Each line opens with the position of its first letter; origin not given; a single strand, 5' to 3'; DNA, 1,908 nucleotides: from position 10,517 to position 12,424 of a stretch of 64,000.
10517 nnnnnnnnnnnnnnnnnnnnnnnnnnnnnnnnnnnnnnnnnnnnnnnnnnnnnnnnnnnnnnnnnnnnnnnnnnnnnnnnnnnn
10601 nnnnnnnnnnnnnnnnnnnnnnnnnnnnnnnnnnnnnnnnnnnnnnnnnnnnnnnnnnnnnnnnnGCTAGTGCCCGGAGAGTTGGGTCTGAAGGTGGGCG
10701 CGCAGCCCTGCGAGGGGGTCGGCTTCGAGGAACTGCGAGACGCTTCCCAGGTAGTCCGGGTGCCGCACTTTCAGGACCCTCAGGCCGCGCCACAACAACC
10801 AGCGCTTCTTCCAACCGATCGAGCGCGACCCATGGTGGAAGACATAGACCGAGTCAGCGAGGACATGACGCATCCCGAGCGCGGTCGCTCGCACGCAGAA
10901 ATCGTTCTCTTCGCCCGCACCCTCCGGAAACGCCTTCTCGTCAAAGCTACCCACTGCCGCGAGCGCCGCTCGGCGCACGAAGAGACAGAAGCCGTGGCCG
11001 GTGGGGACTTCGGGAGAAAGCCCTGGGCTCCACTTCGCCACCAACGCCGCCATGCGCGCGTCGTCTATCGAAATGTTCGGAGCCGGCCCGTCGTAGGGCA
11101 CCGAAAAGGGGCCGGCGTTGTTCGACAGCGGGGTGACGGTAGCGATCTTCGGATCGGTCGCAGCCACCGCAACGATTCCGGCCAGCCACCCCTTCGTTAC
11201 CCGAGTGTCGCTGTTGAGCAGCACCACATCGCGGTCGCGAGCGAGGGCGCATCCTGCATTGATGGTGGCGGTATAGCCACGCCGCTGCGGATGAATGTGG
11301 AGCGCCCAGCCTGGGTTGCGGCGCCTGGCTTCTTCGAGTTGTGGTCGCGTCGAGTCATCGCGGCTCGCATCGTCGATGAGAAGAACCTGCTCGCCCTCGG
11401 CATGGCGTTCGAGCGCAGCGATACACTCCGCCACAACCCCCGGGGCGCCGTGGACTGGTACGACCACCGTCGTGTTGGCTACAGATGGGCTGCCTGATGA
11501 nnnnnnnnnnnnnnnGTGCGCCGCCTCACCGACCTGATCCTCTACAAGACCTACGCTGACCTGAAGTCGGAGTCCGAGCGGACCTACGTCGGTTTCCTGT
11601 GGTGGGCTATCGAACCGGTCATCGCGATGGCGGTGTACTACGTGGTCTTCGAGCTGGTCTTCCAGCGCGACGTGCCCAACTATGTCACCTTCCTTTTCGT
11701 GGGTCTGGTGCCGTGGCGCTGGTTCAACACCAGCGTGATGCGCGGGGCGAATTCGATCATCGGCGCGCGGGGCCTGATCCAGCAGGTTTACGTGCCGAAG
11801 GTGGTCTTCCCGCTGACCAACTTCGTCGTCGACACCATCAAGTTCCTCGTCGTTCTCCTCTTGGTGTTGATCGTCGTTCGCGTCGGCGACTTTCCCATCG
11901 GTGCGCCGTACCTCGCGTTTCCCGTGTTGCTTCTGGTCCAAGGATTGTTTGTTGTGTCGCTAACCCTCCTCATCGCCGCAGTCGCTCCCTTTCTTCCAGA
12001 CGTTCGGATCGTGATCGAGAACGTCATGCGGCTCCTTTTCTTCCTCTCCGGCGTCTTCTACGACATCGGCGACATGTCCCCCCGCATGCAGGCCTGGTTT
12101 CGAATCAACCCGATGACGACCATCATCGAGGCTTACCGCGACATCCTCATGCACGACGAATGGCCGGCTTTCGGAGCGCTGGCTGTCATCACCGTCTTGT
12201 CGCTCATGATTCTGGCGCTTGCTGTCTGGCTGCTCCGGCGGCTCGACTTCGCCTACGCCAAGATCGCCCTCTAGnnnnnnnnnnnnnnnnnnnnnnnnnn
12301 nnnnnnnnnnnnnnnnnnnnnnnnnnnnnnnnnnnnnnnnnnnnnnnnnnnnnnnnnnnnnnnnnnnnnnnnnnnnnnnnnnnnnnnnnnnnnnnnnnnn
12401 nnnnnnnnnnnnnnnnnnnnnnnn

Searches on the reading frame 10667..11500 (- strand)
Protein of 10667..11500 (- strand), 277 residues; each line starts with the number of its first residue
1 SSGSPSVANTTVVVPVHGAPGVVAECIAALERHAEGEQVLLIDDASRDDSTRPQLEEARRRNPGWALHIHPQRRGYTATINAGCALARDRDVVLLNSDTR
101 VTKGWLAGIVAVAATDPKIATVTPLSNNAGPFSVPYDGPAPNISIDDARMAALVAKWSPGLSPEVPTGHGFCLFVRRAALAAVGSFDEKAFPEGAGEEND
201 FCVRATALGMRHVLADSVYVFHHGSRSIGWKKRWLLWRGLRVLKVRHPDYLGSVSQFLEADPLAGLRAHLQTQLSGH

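Call 5: search_protein_families(library=pfam, proteins=[window:10667-11500:-], max_evalue=0.01)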
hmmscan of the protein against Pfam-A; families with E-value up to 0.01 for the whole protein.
window:10667-11500:- (277 aa): 3 families
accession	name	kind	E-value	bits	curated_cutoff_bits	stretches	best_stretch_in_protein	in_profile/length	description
PF00535.33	Glycos_transf_2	-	3.9e-16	59.9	23.3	1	11-133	1-124/168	Glycosyl transferase family 2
PF13641.12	Glyco_tranf_2_3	-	9.1e-09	36.1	27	1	10-220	3-209/230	Glycosyltransferase like family 2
PF13632.12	Glyco_trans_2_3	-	8e-07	29.5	27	1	92-237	2-139/198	Glycosyl transferase family group 2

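Call 6: search_protein_families(library=ncbifam, proteins=[window:10667-11500:-], max_evalue=0.01)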
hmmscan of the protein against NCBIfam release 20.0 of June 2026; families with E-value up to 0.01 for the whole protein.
window:10667-11500:- (277 aa): 8 families
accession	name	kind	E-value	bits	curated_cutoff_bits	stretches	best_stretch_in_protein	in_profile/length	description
TIGR03965.1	mycofact_glyco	equivalog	1.1e-20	73.9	280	1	4-249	70-309/467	mycofactocin biosynthesis glycosyltransferase MftF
TIGR04283.1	glyco_like_mftF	equivalog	5.4e-08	32.7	182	1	11-233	2-197/221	TIGR04283 family arsenosugar biosynthesis glycosyltransferase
NF041875.1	EPS_EpsD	equivalog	2.4e-06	27.2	370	1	12-227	3-211/325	exopolysaccharide biosynthesis glycosyltransferase EpsD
TIGR03937.1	PgaC_IcaA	equivalog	6.9e-06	25.3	422.3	1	7-123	44-160/407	poly-beta-1,6-N-acetyl-D-glucosamine synthase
TIGR03111.1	glyc2_xrt_Gpos1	hypoth_equivalog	7.1e-05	21.8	363.95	1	9-123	50-166/439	TIGR03111 family XrtG-associated glycosyltransferase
NF007482.0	PRK10073.1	equivalog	0.00069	18.7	423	1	8-116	6-113/334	glycosyltransferase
NF058614.1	PPMAGASynPpgS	equivalog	0.0068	15.8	370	1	11-90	3-74/226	polyprenyl-phospho-N-acetylgalactosaminyl synthase PpgS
TIGR01556.1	rhamnosyltran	subfamily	0.0093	15.2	200.55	0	36-107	21-92/281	rhamnosyltransferase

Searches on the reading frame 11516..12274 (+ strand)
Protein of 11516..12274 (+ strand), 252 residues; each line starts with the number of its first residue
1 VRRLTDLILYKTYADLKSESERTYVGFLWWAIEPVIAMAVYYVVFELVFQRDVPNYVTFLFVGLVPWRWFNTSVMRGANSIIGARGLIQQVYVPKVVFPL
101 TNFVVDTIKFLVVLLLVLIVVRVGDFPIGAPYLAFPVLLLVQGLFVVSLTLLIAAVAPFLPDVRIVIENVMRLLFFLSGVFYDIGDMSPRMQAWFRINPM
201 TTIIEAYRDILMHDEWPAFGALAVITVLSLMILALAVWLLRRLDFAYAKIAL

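Call 5: search_protein_families(library=pfam, proteins=[window:11516-12274:+], max_evalue=0.01)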
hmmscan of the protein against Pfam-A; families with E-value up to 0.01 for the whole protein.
window:11516-12274:+ (252 aa): 2 families
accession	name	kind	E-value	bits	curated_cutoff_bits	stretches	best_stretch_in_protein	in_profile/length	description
PF01061.29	ABC2_membrane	-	1.2e-14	54.8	26.9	1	28-211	22-210/211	ABC-2 type transporter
PF12698.13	ABC2_membrane_3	-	9.3e-10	38.6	31.6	1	52-234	156-346/347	ABC-2 family transporter protein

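Call 6: search_protein_families(library=ncbifam, proteins=[window:11516-12274:+], max_evalue=0.01)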
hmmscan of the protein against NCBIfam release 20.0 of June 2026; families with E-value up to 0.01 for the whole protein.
window:11516-12274:+ (252 aa): 6 families
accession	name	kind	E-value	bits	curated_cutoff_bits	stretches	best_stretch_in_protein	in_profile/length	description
NF050109.1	galactan_ABC_perm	equivalog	2.8e-14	53.3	380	1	6-242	22-263/272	galactan export ABC transporter permease subunit Wzm/RfbD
NF011648.0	PRK15066.1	subfamily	1.1e-08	34.9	225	1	31-242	29-251/257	ABC transporter permease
NF050053.1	CapPschTportKpsM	equivalog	5.6e-08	33.1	300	1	22-235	20-240/257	capsule polysaccharide transporter KpsM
TIGR01247.1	drrB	subfamily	2.6e-07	30.6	223.05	1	55-237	45-233/236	daunorubicin resistance ABC transporter membrane protein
TIGR01291.1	nodJ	subfamily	0.00032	20.3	206.65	1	134-243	141-251/253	ABC-2 type transporter, NodJ family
NF011723.0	PRK15176.1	equivalog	0.0005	19.9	297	1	6-211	19-227/264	Vi polysaccharide ABC transporter inner membrane protein VexB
